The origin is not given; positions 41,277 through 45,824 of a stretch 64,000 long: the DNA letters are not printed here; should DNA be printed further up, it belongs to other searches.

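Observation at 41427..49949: Second, minimal T7SS-like module: FHA-bearing EssC-type ATPase, WXG100-like proteins and a PG-sensing Ser/Thr kinase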

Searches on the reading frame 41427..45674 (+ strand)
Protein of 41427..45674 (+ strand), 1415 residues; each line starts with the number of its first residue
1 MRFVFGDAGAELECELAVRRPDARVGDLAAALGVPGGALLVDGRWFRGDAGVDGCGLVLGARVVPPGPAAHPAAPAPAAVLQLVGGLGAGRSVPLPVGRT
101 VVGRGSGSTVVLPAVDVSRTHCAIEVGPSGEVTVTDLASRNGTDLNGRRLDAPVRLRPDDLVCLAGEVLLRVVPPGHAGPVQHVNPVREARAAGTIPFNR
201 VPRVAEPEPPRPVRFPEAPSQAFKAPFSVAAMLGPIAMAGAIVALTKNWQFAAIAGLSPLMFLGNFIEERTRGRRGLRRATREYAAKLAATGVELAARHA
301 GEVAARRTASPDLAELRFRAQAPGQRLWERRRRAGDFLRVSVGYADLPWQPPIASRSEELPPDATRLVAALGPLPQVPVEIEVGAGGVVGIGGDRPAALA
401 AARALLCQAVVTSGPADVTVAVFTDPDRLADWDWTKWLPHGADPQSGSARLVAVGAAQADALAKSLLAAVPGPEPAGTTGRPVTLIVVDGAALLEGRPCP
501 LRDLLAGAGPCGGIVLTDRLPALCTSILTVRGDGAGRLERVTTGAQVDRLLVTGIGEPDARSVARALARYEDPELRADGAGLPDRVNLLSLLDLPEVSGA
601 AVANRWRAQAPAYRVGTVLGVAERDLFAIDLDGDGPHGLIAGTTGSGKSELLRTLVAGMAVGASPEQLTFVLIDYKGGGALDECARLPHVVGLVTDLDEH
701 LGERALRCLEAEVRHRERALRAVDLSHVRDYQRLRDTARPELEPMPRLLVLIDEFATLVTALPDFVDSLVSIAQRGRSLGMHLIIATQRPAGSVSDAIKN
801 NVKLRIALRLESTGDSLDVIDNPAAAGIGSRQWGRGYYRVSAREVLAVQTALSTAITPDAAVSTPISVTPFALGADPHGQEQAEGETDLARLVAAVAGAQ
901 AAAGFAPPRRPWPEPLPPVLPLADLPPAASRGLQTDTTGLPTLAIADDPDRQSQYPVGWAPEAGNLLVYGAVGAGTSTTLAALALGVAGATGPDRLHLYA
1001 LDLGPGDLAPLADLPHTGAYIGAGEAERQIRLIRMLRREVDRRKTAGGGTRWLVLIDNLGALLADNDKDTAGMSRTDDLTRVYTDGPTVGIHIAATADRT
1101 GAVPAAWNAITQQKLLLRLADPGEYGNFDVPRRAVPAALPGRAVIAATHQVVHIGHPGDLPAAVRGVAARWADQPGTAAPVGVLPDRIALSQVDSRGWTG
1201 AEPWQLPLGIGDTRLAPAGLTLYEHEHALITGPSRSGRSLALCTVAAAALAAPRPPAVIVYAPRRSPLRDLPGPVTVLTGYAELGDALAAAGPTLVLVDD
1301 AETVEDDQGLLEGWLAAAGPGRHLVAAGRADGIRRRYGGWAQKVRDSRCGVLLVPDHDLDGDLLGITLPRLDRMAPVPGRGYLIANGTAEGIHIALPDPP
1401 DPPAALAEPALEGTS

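Call 11: search_protein_families(library=pfam, proteins=[window:41427-45674:+], max_evalue=0.01)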
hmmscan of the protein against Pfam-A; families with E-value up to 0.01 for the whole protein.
window:41427-45674:+ (1415 aa): 10 families
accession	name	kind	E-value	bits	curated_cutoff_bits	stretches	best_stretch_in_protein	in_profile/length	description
PF01580.24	FtsK_SpoIIIE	-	5.5e-52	176.8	24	2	623-791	27-220/221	FtsK/SpoIIIE family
PF00498.31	FHA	-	9.9e-14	52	20.7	1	100-164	1-66/67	FHA domain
PF16697.10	Yop-YscD_cpl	-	3.5e-09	37.2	33.2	1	85-174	4-92/94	Inner membrane component of T3SS, cytoplasmic domain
PF13401.12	AAA_22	-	3.8e-08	34.1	27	0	637-784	7-121/130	AAA domain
PF25199.1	nSTAND_NTPase5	-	6.3e-07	29.8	34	0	1228-1330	44-134/145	Novel STAND NTPase 5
PF02456.21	Adeno_IVa2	-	6.6e-05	22.3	21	1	637-671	89-123/370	Adenovirus IVa2 protein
PF13555.12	AAA_29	-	9.6e-05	22.5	27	0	629-652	17-39/61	P-loop containing region of AAA domain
PF13481.12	AAA_25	-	0.0016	18.5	27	0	638-678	36-83/195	AAA domain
PF05729.18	NACHT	-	0.0023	18.2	26.7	0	639-671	4-39/167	NACHT domain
PF01935.23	DUF87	-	0.0028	18.2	23.2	1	615-677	3-62/220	Helicase HerA, central domain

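Call 14: search_protein_families(library=ncbifam, proteins=[window:41427-45674:+], max_evalue=0.01)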
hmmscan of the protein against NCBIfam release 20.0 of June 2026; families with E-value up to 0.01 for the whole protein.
window:41427-45674:+ (1415 aa): 11 families
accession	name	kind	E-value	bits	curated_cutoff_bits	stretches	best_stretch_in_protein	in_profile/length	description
TIGR03928.1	T7_EssCb_Firm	equivalog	6.8e-140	467.9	778.4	3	518-1045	351-892/1296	type VII secretion protein EssC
TIGR03924.1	T7SS_EccC_a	equivalog_domain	1.6e-112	377.5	509.15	2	229-852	15-668/673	type VII secretion protein EccCa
TIGR03925.1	T7SS_EccC_b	equivalog_domain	1.3e-87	294.4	346.55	2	893-1287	3-423/564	type VII secretion protein EccCb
NF007615.0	PRK10263.1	equivalog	2.6e-19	68.5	1566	1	635-825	1010-1221/1355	DNA translocase FtsK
NF049868.1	FhaB_Rv0019c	equivalog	1.6e-09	38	125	1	76-161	64-148/158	FHA domain-containing protein FhaB/FipA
NF052573.1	HisKinEspAMyxo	equivalog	3.3e-08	32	1400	1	89-162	37-109/755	serine histidine kinase EspA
NF033760.1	gliding_GltG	equivalog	4.8e-07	28.7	650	1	102-251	28-168/650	adventurous gliding motility protein GltG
NF041214.1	plasmid_TraB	equivalog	0.00013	20.6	800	1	637-810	250-409/639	plasmid transfer protein TraB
NF041660.2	oxygluDhInhib_OdhI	equivalog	0.00037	20.4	200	1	73-154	31-111/130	oxoglutarate dehydrogenase inhibitor Odhl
NF041017.1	DNA_import_CedB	equivalog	0.0016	17.1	700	0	635-677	275-314/590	DNA import protein CedB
NF007601.2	PRK10247.1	equivalog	0.0063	16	292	0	1213-1247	15-49/204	iron efflux ABC transporter ATP-binding subunit FetA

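Call 17: find_homologous_proteins(query=window:41427-45674:+, max_evalue=1e-20)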
Query window:41427-45674:+ (1415 aa): 1198 proteins with E <= 1e-20 among 8000 candidates; the best 120 are listed.
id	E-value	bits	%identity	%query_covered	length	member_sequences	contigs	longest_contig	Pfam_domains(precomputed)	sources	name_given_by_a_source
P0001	0.0e+0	3101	100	100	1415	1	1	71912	PF00498.32,PF16697.11,PF13401.13,PF01580.25,PF25199.2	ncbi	ncbi:MAG: segregation ATPase FtsK/SpoIIIE, family [Mycobacteriales bacterium]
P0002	0.0e+0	2012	69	99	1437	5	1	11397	PF00498.32,PF16697.11,PF13401.13,PF01580.25,PF25199.2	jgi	jgi:S-DNA-T family DNA segregation ATPase FtsK/SpoIIIE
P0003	0.0e+0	1991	67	99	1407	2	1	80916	PF00498.32,PF05729.19,PF16697.11,PF13555.13,PF13401.13,PF01580.25,PF25199.2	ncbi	ncbi:MAG TPA: FtsK/SpoIIIE domain-containing protein [Micromonosporaceae bacterium]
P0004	0.0e+0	1984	67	99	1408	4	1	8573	PF00498.32,PF16697.11,PF13401.13,PF01580.25,PF25199.2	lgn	-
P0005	0.0e+0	1960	67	99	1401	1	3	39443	PF00498.32,PF16697.11,PF13555.13,PF13401.13,PF01580.25,PF25199.2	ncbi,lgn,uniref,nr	ncbi:FtsK/SpoIIIE domain-containing protein [Micromonospora sp. 4G57]|uniref:FtsK/SpoIIIE domain-con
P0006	0.0e+0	1955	67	99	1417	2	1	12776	PF00498.32,PF16697.11,PF13401.13,PF01580.25,PF25199.2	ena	-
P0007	0.0e+0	1938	66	99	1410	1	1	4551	PF00498.32,PF16697.11,PF13555.13,PF13401.13,PF01580.25,PF25199.2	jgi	jgi:S-DNA-T family DNA segregation ATPase FtsK/SpoIIIE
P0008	0.0e+0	1917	65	99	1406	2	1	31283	PF00498.32,PF16697.11,PF13401.13,PF01580.25,PF25199.2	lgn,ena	-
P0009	0.0e+0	1908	65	99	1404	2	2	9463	PF00498.32,PF16697.11,PF13555.13,PF13401.13,PF01580.25,PF25199.2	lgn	-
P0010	0.0e+0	1907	65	99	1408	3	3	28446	PF00498.32,PF16697.11,PF13401.13,PF01580.25,PF25199.2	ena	-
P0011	0.0e+0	1889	65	99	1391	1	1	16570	PF00498.32,PF16697.11,PF13401.13,PF01580.25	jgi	jgi:S-DNA-T family DNA segregation ATPase FtsK/SpoIIIE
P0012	0.0e+0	1878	64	99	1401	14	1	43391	PF00498.32,PF05729.19,PF16697.11,PF13555.13,PF13401.13,PF01580.25,PF25199.2,PF13481.13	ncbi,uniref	ncbi:FtsK/SpoIIIE domain-containing protein [Streptomyces cuspidosporus]|uniref:FtsK/SpoIIIE domain-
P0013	0.0e+0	1847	63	99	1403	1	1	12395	PF00498.32,PF16697.11,PF01580.25,PF25199.2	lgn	-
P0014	0.0e+0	1842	64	99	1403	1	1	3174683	PF00498.32,PF16697.11,PF13555.13,PF13401.13,PF01580.25,PF25199.2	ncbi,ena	-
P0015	0.0e+0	1841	64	99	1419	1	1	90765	PF00498.32,PF05729.19,PF16697.11,PF13401.13,PF01580.25,PF25199.2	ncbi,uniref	ncbi:FtsK/SpoIIIE domain-containing protein [Streptomyces sp. NPDC046805]|uniref:FtsK/SpoIIIE domain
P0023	0.0e+0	1823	64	99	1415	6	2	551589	PF00498.32,PF16697.11,PF13555.13,PF13401.13,PF01580.25,PF25199.2,PF13481.13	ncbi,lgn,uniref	ncbi:FtsK/SpoIIIE domain-containing protein [Streptomyces sp. NPDC002514]|uniref:FtsK/SpoIIIE domain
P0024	0.0e+0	1818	63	99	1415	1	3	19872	PF00498.32,PF16697.11,PF13555.13,PF13401.13,PF01580.25,PF25199.2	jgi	jgi:S-DNA-T family DNA segregation ATPase FtsK/SpoIIIE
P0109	0.0e+0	1665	59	99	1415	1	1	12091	PF00498.32,PF16697.11,PF13401.13,PF01580.25,PF25199.2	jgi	jgi:DNA segregation ATPase FtsK/SpoIIIE, S-DNA-T family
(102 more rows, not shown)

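Call 18: find_related_loci(query=window:41427-45674:+, collection=genome_contigs, flank=10000)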
Query window:41427-45674:+ (1415 aa) in genome_contigs; peptide patterns used: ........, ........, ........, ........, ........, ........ (x = any residue, [..] = any of these).
554 stretches matched a pattern; 85 encode a relative of the query (tblastn E <= 1e-3); the best 80 are kept; 76 distinct loci.
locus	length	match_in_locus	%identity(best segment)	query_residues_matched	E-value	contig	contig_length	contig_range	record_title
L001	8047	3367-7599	69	1-1399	0e+0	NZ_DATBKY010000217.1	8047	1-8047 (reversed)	MAG: Actinophytocola sp. isolate SMAG_U3958 k141_2053585, whole genome shotgun sequence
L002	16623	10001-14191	67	1-1398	0e+0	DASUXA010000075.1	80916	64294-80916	MAG TPA_asm: Micromonosporaceae bacterium isolate SMAG_U1857 k141_1010268, whole genome shotgun sequence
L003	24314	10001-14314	65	3-1397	0e+0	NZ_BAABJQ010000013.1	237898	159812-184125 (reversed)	Rugosimonospora acidiphila strain JCM 18304 sequence013, whole genome shotgun sequence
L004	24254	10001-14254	64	1-1395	0e+0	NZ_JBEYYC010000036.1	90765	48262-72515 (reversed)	Streptomyces sp. NPDC046805 NPDC046805_56_E12.ctg-0036, whole genome shotgun sequence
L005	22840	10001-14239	61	1-1395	0e+0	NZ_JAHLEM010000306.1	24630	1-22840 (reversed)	Streptomyces niphimycinicus strain 4503 contig306, whole genome shotgun sequence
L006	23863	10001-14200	62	1-1395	0e+0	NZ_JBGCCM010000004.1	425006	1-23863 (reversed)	Catenulispora sp. GAS73 Ga0573037_004, whole genome shotgun sequence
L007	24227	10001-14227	61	1-1395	0e+0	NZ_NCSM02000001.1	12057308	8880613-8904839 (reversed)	Streptomyces sp. NBS 14/10 Scaffold_1, whole genome shotgun sequence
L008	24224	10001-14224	62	1-1395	0e+0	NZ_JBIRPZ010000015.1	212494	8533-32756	Streptomyces sp. NPDC021212 NPDC021212_153_H9.ctg-0015, whole genome shotgun sequence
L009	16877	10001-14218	61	1-1395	0e+0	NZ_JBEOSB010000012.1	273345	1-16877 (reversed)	Streptomyces sp. NPDC097640 NPDC097640_268_E4.ctg-0012, whole genome shotgun sequence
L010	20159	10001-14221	62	1-1395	0e+0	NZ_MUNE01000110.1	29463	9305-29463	Streptomyces milbemycinicus strain NRRL 5739 NRRL_5739_contig_110, whole genome shotgun sequence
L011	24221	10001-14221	63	1-1395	0e+0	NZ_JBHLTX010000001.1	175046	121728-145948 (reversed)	Streptomyces palmae strain TBRC 1999 GCM70007118_105, whole genome shotgun sequence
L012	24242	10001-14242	64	1-1395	0e+0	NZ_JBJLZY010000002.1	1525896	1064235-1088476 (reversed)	Streptomyces sp. MMS24-I2-30 contig2, whole genome shotgun sequence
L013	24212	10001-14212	62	7-1395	0e+0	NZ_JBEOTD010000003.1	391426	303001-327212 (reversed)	Streptomyces sp. NPDC096012 NPDC096012_221_A9.ctg-0003, whole genome shotgun sequence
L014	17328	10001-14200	64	1-1395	0e+0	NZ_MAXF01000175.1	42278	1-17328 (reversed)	Streptomyces sparsogenes strain ATCC 25498 contig175, whole genome shotgun sequence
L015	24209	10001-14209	62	1-1395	0e+0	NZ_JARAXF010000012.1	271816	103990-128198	Streptomyces sp. ME19-01-6 ME19-01-6_12, whole genome shotgun sequence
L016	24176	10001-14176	65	1-1398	0e+0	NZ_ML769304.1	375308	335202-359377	Catellatospora vulcania strain NEAU-JM1 Scaffold7, whole genome shotgun sequence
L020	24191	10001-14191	63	1-1397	0e+0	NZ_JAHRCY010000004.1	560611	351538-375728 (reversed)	Catellatospora tritici strain NEAU-YM18 Scaffold4, whole genome shotgun sequence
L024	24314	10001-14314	58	1-1401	0e+0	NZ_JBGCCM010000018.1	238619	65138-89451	Catenulispora sp. GAS73 Ga0573037_018, whole genome shotgun sequence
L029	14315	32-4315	58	40-1401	0e+0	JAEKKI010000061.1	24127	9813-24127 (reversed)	MAG: Catenulisporales bacterium isolate SH_70_18 SH_S37_scaffold_1733, whole genome shotgun sequence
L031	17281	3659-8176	57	1-1404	0e+0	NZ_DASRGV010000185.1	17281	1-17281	MAG: Actinocrinis sp. isolate SMAG_U10067 k141_70058, whole genome shotgun sequence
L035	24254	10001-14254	62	1-1395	0e+0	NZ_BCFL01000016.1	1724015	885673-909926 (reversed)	Streptomyces hyaluromycini strain NBRC 110483, whole genome shotgun sequence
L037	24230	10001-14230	63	1-1395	0e+0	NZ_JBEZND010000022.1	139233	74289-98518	Streptomyces sp. NPDC048106 NPDC048106_146_F5.ctg-0022, whole genome shotgun sequence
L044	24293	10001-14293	62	1-1395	0e+0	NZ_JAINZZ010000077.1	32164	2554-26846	Actinacidiphila acidipaludis strain PLK6-54 77, whole genome shotgun sequence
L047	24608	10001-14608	58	1-1395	0e+0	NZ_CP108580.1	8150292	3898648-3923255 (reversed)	Streptomyces sp. NBC_01190 chromosome, complete genome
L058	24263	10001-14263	62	5-1408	0e+0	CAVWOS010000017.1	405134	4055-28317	MAG: uncultured Actinomycetota bacterium isolate MFD00822.bin.1.183 genome assembly, contig: contig_61050, whole genome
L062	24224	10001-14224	59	1-1397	0e+0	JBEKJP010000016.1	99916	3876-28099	MAG: Streptosporangiaceae bacterium isolate SPRUCE 326 SPRUCE_326_16, whole genome shotgun sequence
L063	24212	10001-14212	59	1-1398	0e+0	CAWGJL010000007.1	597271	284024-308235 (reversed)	MAG: uncultured Actinomycetes bacterium isolate MFD09603.bin.2.282 genome assembly, contig: contig_1399, whole genome sh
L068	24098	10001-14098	46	81-1397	0e+0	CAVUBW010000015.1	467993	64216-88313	MAG: uncultured Acidimicrobiales bacterium isolate MFD05674.bin.2.4 genome assembly, contig: contig_20671, whole genome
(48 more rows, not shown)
